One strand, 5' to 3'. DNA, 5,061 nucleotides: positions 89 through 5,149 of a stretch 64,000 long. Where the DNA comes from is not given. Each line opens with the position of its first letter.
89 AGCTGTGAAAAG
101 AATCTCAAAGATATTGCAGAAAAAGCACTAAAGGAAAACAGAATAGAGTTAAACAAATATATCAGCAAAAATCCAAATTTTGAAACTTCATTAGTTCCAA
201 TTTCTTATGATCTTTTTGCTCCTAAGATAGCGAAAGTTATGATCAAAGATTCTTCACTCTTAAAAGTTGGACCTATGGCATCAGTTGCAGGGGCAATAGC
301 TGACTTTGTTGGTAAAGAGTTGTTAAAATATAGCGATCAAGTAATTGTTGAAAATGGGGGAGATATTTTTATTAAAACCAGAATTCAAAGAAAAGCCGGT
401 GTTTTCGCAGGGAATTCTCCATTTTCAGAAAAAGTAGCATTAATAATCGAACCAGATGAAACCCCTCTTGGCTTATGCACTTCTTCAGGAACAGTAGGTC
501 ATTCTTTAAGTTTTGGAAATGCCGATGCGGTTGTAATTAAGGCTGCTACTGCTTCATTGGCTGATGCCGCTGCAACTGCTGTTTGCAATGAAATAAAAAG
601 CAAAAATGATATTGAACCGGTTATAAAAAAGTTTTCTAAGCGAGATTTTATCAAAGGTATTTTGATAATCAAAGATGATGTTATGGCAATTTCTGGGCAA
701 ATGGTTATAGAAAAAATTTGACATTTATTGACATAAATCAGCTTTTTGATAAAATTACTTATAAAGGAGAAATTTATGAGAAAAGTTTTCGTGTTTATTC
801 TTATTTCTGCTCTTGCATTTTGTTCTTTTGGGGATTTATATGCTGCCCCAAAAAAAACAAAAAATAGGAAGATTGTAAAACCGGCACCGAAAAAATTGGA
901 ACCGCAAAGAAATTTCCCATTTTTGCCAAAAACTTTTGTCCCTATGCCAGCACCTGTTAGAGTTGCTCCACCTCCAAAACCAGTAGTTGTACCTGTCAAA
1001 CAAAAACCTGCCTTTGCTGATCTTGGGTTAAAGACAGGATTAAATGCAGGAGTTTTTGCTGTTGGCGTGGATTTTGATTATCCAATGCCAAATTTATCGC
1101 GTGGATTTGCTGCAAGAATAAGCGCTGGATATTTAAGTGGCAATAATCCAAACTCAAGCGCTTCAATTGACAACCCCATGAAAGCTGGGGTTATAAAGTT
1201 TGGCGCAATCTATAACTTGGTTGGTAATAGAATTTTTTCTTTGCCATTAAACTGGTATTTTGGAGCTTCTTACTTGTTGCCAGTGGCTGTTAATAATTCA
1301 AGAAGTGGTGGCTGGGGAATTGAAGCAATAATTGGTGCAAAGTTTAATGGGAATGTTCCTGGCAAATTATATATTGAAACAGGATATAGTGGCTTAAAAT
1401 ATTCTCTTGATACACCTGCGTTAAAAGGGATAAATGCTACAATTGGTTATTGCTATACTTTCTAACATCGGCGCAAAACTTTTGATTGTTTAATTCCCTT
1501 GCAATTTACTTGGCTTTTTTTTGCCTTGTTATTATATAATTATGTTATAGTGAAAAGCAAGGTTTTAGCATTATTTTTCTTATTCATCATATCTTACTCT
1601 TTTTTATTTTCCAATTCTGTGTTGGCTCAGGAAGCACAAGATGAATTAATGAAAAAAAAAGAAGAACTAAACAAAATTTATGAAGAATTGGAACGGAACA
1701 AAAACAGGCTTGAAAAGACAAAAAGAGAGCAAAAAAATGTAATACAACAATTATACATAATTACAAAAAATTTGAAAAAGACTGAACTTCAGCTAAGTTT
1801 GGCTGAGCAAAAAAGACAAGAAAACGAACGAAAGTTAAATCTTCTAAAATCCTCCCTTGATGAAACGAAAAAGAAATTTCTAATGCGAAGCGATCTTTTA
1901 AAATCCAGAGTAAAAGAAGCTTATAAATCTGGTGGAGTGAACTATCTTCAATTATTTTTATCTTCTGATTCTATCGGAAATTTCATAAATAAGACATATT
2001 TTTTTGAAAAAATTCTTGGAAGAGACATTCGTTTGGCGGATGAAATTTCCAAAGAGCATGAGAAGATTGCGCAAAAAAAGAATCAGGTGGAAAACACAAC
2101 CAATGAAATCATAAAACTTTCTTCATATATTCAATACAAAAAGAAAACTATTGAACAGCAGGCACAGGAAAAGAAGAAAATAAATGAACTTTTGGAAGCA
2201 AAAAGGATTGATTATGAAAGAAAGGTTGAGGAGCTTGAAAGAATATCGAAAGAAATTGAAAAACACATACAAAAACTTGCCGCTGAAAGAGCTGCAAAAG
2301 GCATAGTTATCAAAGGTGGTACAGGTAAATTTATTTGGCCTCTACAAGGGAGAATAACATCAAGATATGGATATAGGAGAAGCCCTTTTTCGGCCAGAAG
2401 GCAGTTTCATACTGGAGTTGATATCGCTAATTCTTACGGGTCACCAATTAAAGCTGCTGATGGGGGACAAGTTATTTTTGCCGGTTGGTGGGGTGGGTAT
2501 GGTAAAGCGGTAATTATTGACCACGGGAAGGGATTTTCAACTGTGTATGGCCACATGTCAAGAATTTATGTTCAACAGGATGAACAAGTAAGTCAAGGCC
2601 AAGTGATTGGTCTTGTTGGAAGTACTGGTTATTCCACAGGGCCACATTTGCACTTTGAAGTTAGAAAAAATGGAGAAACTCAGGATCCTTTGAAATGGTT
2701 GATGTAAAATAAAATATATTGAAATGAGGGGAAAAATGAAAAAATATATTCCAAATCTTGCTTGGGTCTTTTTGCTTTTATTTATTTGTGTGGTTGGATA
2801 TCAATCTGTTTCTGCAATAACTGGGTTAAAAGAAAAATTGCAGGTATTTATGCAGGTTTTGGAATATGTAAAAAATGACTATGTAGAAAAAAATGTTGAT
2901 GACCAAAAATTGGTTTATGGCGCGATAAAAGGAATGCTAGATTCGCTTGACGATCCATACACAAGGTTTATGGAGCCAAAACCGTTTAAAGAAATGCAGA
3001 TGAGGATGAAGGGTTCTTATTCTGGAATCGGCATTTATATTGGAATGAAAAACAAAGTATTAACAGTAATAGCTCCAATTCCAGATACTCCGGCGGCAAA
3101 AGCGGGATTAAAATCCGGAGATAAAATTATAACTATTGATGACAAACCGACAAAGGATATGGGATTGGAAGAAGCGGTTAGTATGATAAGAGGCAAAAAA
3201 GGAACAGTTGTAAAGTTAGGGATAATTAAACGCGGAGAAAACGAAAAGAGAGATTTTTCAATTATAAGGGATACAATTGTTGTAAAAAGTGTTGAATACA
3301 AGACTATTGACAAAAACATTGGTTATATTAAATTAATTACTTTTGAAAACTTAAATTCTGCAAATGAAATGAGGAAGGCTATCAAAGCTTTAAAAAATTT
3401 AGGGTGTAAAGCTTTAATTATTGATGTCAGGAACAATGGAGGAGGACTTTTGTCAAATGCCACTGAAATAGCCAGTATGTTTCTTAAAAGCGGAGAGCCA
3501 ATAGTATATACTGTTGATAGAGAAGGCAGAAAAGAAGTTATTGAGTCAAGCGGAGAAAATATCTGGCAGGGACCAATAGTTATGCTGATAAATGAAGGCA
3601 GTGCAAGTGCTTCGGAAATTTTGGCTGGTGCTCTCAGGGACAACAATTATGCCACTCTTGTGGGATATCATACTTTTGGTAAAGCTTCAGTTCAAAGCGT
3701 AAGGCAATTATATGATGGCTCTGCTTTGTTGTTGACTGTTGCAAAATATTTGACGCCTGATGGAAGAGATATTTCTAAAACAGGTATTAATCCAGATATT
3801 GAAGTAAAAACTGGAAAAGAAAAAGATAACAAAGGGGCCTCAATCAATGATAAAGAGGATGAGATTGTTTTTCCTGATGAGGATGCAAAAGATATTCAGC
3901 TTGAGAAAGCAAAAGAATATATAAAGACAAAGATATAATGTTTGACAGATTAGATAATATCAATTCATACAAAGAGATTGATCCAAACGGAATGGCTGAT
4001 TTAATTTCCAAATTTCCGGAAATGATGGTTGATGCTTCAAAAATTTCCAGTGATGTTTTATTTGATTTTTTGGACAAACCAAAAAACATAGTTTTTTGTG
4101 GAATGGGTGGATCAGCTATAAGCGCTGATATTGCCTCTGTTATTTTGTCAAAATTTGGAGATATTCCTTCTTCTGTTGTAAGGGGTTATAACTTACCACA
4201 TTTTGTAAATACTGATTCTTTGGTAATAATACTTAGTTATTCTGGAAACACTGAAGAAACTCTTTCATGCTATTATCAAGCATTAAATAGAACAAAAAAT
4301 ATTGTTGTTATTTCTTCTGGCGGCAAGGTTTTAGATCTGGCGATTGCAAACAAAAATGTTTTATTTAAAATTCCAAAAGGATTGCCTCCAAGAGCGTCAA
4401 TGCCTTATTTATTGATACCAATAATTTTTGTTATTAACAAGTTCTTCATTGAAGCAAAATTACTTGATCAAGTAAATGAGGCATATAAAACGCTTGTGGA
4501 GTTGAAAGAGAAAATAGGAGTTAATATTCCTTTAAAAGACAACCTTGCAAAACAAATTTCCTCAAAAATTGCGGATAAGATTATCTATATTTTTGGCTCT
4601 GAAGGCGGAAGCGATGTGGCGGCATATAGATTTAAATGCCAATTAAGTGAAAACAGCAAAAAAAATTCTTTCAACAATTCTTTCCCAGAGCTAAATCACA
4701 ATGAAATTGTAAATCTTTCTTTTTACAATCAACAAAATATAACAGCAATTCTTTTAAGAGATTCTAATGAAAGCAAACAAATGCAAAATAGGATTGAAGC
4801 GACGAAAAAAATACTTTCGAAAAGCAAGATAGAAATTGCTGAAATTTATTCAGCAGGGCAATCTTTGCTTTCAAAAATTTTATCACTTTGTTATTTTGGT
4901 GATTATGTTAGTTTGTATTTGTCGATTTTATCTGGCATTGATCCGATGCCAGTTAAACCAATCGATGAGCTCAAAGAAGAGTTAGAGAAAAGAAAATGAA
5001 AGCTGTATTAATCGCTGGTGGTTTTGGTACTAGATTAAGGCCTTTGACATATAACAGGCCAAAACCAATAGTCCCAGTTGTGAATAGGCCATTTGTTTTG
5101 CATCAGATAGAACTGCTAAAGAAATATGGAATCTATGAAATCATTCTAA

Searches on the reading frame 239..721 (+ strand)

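Call 113: search_protein_families(library=ncbifam, proteins=[window:239-721:+], max_evalue=0.00001)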
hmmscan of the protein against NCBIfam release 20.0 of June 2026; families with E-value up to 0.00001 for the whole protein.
window:239-721:+ (160 aa): 4 families
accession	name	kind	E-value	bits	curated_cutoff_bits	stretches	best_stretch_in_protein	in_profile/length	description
NF003323.0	PRK04334.1-3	equivalog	2.6e-60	203.9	271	1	1-157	89-246/250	hypothetical protein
NF003324.0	PRK04334.1-4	equivalog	2.5e-46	158.4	275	1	1-155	67-222/238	hypothetical protein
NF003321.0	PRK04334.1-1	equivalog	2.3e-42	145.4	262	1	1-155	69-229/248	hypothetical protein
NF003322.0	PRK04334.1-2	equivalog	2.2e-20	72.9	290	1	10-121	91-205/295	hypothetical protein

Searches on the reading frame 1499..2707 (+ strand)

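Call 18: search_protein_families(library=ncbifam, proteins=[window:1499-2707:+], max_evalue=1e-10)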
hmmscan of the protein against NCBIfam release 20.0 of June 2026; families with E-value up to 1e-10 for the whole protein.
window:1499-2707:+ (402 aa): 13 families
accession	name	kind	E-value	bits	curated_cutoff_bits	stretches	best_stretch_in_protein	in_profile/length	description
NF052530.1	Heli_ShapePgp3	exception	5.1e-34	117.6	300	1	185-401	54-264/270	peptidoglycan metallopeptidase Pgp3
NF052336.1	PdgHdaseHSB100310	equivalog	4.5e-29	101.8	500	1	276-395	33-148/316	peptidoglycan hydrolase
NF050804.1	CellDivDipMCaul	equivalog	2.5e-26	92.6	900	1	269-395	498-620/634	cell division endopeptidase DipM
NF008644.1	PRK11637.1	equivalog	4.8e-26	91.6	270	1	275-401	261-383/385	murein hydrolase activator EnvC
NF052529.1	PG_M23_Pgp6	exception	5.4e-25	88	600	1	202-401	237-432/452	peptidoglycan metallopeptidase Pgp6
NF041208.1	celldiv_DipM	equivalog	1.3e-23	83.9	740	1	272-401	292-417/419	cell division endopeptidase DipM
NF008652.0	PRK11649.1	equivalog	2.4e-23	82.5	341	1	283-398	291-407/439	murein DD-endopeptidase MepM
NF053825.1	PdgNdpepShyA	equivalog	5.1e-22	78.2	700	1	285-398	276-390/425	peptidoglycan DD-endopeptidase ShyA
NF040883.1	amid_act_ActS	equivalog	2.2e-20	73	375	1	251-401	90-233/242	amidase activator ActS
NF008123.1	PRK10871.1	equivalog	2.2e-19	70.1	311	1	276-401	244-362/365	murein hydrolase activator NlpD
NF053824.1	PdgNdpepShyC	equivalog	4.9e-19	68.5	700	1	285-396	276-388/429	peptidoglycan DD-endopeptidase ShyC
NF053738.1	S2SprSpoIIQBc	equivalog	5.8e-14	52.3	250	1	303-401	121-223/232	stage II sporulation protein SpoIIQ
NF047755.1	LIC_10271_M23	exception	4.2e-12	46.2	180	1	240-375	60-188/207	LIC_10271 family cell wall hydrolase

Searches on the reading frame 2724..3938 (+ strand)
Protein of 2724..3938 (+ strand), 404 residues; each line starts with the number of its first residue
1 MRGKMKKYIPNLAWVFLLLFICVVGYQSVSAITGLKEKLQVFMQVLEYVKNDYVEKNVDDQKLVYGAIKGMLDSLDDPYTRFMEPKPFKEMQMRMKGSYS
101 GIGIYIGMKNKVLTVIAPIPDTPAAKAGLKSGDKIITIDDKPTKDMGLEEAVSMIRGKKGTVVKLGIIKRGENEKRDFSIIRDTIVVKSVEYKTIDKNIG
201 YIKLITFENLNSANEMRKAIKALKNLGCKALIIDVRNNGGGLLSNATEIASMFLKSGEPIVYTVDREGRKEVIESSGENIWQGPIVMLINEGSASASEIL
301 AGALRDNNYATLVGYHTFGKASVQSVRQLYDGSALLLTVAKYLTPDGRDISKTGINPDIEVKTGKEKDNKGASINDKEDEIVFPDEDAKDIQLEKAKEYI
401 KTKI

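Call 18: search_protein_families(library=ncbifam, proteins=[window:2724-3938:+], max_evalue=1e-10)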
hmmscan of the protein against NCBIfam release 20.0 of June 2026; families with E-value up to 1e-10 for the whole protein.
window:2724-3938:+ (404 aa): 11 families
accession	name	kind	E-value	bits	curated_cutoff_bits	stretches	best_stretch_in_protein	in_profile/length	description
TIGR00225.1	prc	subfamily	2.6e-109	365.3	218.6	1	50-370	1-323/335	C-terminal processing peptidase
NF045590.1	Cterm_S41_CtpC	exception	1.7e-108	363.1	665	1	47-403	63-413/418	carboxyl-terminal processing protease CtpC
NF045588.1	Cterm_S41_CtpA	exception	3.8e-102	342.2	625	1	48-377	59-392/401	carboxyl-terminal processing protease CtpA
NF045589.1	Cterm_S41_CtpB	exception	5.9e-100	334.8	633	1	50-369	67-388/416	carboxyl-terminal processing protease CtpB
TIGR03900.1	prc_long_Delta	hypoth_equivalog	4.2e-98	329.5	660.95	1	30-377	71-419/973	MXAN_5808 family serine peptidase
NF052377.1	lmo1851_S41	exception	7e-94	315.1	725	1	29-365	35-371/468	lmo1851 family serine protease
NF045591.1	Cterm_S41_CtpZ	exception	7.8e-85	285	525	1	51-369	62-382/403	carboxyl-terminal processing protease CtpZ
NF051464.1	tail_spec_CT441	exception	1.2e-56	192.7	700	1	52-374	200-538/645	tail-specific protease Tsp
NF008388.1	PRK11186.1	exception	2.6e-47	161.6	825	1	77-377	223-542/663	carboxy terminal-processing peptidase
NF033424.1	chlamy_CPAF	equivalog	1.1e-14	54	250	0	196-254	302-360/564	protease-like activity factor CPAF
NF058627.1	S41_Gfo1087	equivalog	1.1e-13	50.9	455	0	106-255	127-279/489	GFO_1087 family putative carboxy terminal peptidase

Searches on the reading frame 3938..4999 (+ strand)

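Call 18: search_protein_families(library=ncbifam, proteins=[window:3938-4999:+], max_evalue=1e-10)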
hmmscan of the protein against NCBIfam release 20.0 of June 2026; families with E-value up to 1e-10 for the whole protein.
window:3938-4999:+ (353 aa): 6 families
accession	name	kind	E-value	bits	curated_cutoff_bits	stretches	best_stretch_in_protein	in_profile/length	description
NF006426.0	PRK08674.1-6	subfamily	4.3e-100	335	295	1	5-351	2-351/354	bifunctional phosphoglucose/phosphomannose isomerase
NF006425.0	PRK08674.1-5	equivalog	6.9e-93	311.4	471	1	2-350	2-354/358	bifunctional phosphoglucose/phosphomannose isomerase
NF006423.0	PRK08674.1-2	equivalog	3.8e-77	259.3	254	1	47-349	26-316/317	bifunctional phosphoglucose/phosphomannose isomerase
TIGR02128.1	G6PI_arch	equivalog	4.3e-77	259.1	213.9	1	48-349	21-307/308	bifunctional phosphoglucose/phosphomannose isomerase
NF006424.0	PRK08674.1-3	equivalog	1.3e-57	195.8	730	1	4-349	5-352/355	bifunctional phosphoglucose/phosphomannose isomerase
NF006422.0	PRK08674.1-1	subfamily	4.4e-41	141.3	317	1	19-350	1-296/302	bifunctional phosphoglucose/phosphomannose isomerase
